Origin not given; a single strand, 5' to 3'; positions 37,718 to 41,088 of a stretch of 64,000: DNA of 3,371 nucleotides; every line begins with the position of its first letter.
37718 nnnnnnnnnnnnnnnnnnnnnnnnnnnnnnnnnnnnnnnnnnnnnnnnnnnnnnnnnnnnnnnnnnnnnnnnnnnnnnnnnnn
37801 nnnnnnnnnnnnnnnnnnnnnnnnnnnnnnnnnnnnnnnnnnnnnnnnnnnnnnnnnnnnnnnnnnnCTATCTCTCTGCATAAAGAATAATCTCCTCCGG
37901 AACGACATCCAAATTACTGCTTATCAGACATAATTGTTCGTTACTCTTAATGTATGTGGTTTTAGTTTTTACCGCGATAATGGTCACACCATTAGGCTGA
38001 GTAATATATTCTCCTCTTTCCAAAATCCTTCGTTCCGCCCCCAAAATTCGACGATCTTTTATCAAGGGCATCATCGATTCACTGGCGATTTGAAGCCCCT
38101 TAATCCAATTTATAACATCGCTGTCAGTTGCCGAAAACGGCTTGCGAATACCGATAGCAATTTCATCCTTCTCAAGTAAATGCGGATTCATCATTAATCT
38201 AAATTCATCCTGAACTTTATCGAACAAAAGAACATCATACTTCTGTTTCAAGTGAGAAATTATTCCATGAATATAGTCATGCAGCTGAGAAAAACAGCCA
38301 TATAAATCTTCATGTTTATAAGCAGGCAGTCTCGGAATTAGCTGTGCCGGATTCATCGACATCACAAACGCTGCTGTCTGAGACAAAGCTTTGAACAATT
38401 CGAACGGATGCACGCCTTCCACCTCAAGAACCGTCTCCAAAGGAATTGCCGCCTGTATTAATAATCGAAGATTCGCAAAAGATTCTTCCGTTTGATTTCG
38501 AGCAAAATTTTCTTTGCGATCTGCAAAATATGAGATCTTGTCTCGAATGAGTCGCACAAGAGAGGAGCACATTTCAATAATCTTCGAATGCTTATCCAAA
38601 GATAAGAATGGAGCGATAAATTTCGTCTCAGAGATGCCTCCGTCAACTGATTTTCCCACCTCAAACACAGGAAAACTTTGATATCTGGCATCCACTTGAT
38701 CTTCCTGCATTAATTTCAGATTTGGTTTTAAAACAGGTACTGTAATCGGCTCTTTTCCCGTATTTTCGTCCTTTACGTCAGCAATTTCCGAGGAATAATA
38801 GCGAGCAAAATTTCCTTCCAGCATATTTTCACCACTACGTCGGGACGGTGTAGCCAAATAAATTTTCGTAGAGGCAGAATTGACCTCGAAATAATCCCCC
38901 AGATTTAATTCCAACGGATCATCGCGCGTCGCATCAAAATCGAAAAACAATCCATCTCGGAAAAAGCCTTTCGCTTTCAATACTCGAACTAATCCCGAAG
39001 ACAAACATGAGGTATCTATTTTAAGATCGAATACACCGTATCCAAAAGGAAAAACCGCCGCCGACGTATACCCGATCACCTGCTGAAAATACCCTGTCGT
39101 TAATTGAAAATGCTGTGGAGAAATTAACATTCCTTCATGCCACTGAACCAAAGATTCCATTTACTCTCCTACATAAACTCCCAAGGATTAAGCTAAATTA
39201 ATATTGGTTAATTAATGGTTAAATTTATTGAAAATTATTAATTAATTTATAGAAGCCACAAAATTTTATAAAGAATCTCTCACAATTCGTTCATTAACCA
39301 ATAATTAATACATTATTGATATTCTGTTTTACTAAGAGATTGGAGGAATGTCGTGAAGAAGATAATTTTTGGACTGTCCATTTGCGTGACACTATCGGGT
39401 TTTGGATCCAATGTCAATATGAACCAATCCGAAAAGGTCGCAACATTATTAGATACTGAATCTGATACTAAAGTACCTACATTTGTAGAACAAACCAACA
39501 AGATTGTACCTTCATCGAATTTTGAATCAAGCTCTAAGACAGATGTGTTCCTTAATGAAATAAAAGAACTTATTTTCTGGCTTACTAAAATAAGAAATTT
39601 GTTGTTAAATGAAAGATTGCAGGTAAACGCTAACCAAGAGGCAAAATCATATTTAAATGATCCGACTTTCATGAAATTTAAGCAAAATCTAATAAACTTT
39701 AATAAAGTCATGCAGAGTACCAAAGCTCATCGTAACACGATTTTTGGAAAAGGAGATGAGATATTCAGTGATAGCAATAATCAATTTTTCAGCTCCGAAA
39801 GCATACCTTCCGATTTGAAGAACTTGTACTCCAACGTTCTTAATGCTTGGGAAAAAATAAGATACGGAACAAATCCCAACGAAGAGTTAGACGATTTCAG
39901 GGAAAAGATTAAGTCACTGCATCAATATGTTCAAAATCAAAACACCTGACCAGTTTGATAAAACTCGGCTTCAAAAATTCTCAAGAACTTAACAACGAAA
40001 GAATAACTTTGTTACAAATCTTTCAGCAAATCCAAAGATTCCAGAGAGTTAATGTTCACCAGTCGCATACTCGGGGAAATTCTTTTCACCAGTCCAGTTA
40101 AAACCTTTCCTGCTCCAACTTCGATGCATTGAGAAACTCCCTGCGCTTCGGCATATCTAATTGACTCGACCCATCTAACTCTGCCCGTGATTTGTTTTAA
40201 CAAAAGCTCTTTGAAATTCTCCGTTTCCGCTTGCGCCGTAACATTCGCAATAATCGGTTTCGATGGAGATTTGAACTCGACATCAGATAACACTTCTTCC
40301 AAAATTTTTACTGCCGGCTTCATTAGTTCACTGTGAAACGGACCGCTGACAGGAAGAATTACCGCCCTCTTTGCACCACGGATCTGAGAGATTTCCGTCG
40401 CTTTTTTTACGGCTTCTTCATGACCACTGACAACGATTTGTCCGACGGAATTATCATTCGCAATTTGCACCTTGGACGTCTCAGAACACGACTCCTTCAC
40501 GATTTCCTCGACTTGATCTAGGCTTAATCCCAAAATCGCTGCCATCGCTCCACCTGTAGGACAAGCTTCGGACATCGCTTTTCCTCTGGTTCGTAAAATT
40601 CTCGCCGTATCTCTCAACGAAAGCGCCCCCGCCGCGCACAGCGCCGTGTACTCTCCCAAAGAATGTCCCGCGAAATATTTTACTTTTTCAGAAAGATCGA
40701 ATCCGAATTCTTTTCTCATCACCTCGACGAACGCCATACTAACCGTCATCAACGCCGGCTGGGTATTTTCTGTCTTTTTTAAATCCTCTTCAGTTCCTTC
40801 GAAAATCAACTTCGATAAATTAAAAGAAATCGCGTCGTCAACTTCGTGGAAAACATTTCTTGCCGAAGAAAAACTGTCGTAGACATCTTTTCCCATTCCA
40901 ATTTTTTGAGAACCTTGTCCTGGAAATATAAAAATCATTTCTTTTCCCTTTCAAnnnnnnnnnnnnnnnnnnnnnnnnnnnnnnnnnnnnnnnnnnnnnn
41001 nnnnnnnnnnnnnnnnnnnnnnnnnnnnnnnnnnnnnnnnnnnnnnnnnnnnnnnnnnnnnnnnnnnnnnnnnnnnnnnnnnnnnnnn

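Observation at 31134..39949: Orphan tssK-tssL-tssM-tssA block about 25 kb from the spike operon, with no sheath, tube, ClpV or TssJ genes in the window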

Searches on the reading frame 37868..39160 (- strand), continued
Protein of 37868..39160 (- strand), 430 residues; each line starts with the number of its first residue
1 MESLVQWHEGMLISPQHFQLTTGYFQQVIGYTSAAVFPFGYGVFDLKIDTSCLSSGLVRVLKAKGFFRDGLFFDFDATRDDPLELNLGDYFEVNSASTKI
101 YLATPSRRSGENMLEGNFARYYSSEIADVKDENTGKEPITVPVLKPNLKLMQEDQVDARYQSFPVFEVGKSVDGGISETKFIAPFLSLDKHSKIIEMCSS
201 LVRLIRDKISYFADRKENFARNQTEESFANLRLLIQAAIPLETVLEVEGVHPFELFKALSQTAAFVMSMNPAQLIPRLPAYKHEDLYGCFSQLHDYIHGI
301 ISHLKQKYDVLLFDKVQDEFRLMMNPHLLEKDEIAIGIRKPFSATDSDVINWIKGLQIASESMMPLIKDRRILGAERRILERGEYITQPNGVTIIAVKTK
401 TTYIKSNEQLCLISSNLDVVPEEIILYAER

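Call 78: list_cluster_members(proteins=[window:37868-39160:-, window:31808-32878:-, window:2367-4553:+])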
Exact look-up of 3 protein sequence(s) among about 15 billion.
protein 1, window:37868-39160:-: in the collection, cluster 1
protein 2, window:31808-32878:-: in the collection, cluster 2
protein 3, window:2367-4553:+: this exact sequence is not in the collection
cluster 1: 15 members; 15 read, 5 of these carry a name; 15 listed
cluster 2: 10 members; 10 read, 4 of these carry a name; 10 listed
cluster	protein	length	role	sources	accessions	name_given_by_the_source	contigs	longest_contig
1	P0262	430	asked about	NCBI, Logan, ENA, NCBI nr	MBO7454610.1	MAG: type VI secretion system baseplate subunit TssK [Alphaproteobacteria bacterium] | type VI secretion system baseplate subunit TssK [Alphaproteobacteria bacterium]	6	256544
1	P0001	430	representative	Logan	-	-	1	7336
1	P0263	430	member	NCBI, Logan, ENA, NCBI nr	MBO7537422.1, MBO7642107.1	MAG: type VI secretion system baseplate subunit TssK [Alphaproteobacteria bacterium] | type VI secretion system baseplate subunit TssK [Alphaproteobacteria bacterium]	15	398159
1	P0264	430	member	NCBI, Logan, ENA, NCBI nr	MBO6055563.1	MAG: type VI secretion system baseplate subunit TssK [Alphaproteobacteria bacterium] | type VI secretion system baseplate subunit TssK [Alphaproteobacteria bacterium]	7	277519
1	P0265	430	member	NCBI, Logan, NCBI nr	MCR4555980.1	MAG: type VI secretion system baseplate subunit TssK [Alphaproteobacteria bacterium] | type VI secretion system baseplate subunit TssK [Alphaproteobacteria bacterium]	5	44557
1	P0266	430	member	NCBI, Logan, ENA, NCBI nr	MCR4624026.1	MAG: type VI secretion system baseplate subunit TssK [Alphaproteobacteria bacterium] | type VI secretion system baseplate subunit TssK [Alphaproteobacteria bacterium]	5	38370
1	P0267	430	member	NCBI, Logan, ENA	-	-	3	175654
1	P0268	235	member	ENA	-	-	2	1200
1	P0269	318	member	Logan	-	-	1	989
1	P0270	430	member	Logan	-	-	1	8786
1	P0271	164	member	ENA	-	-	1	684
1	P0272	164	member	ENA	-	-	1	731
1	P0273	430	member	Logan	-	-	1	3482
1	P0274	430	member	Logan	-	-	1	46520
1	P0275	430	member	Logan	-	-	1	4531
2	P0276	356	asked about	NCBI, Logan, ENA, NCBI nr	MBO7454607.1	MAG: type VI secretion system protein TssA [Alphaproteobacteria bacterium] | type VI secretion system protein TssA [Alphaproteobacteria bacterium]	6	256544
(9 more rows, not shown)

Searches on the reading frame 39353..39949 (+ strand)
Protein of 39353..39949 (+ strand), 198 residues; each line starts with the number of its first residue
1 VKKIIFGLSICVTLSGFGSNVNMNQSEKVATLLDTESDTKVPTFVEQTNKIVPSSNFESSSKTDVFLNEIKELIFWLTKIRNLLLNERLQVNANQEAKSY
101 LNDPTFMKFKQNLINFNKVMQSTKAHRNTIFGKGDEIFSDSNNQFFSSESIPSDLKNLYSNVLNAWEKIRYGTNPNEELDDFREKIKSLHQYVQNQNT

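Call 4: search_protein_families(library=pfam, proteins=[window:39353-39949:+], max_evalue=0.01)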
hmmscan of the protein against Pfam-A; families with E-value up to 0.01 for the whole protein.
window:39353-39949:+ (198 aa): 1 family
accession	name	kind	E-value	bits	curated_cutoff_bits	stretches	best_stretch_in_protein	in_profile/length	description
PF08139.17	LPAM_1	-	0.0065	17.3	20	0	1-16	1-16/18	Prokaryotic membrane lipoprotein lipid attachment site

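Call 5: search_protein_families(library=ncbifam, proteins=[window:39353-39949:+], max_evalue=0.01)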
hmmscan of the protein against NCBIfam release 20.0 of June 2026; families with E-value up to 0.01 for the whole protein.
window:39353-39949:+ (198 aa): 0 families

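Call 76: predict_structure(protein=window:39353-39949:+)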
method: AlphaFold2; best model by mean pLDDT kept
length: 198 residues; sequences in the alignment: 1
mean_pLDDT: 47.4   pTM: 0.42
mean pLDDT of the five models: 47.4, 45.8, 45.1, 44.5, 39.1
residues with pLDDT >= 90: 0; 70-90: 27; 50-70: 42; < 50: 129
segments of 3 or more residues with pLDDT < 50: 1-70, 86-101, 103-138
pLDDT, mean of each block of 10 residues (from residue 1): 30 25 26 27 31 33 44 51 47 45 48 46 45 46 68 75 71 65 70 58
secondary structure, 60 per line:
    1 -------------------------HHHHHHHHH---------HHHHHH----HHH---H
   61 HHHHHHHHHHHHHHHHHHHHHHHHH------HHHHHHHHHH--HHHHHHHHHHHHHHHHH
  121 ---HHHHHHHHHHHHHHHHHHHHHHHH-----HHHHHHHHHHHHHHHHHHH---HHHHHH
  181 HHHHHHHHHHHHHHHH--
elements in order: H26-34 H44-49 H60-85 H92-101 H104-120 H124-147 H153-171 H175-196

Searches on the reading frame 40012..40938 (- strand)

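Call 4: search_protein_families(library=pfam, proteins=[window:40012-40938:-], max_evalue=0.01)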
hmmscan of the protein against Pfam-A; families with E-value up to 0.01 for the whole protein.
window:40012-40938:- (308 aa): 1 family
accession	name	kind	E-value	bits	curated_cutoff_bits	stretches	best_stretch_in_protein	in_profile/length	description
PF00698.26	Acyl_transf_1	-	3.5e-34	119.2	32.7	1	2-265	1-256/319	Acyl transferase domain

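Call 5: search_protein_families(library=ncbifam, proteins=[window:40012-40938:-], max_evalue=0.01)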
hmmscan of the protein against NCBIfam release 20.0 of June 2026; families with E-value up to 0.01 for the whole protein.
window:40012-40938:- (308 aa): 8 families
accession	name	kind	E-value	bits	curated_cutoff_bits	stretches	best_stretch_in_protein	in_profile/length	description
TIGR00128.1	fabD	equivalog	4e-95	318.6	260.9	1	2-289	4-288/290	ACP S-malonyltransferase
TIGR03131.1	malonate_mdcH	equivalog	5.3e-59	200.1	297.9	1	1-305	1-293/297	malonate decarboxylase subunit epsilon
NF045894.1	PKS_plus_SDR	equivalog_domain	5.7e-53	180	1740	1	2-288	533-815/1515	type I polyketide synthase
TIGR02813.1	omega_3_PfaA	subfamily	9.6e-37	125.4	1010.1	1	4-287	584-879/2582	polyketide-type polyunsaturated fatty acid synthase PfaA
NF037941.1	PKS_NbtC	equivalog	6.9e-23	80.5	1150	1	3-277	99-373/1027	nocobactin polyketide synthase NbtC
NF037940.1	PKS_MbtD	equivalog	2.8e-22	78.7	1150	1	2-279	93-365/978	mycobactin polyketide synthase MbtD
NF040607.1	mycolic_Pks13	equivalog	3.6e-19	67.8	2100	1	2-275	666-941/1680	polyketide synthase Pks13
NF041183.1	Pks2_ls1_myc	equivalog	5.4e-16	56.7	2400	1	2-292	534-818/2086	sulfolipid-1 biosynthesis phthioceranic/hydroxyphthioceranic acid synthase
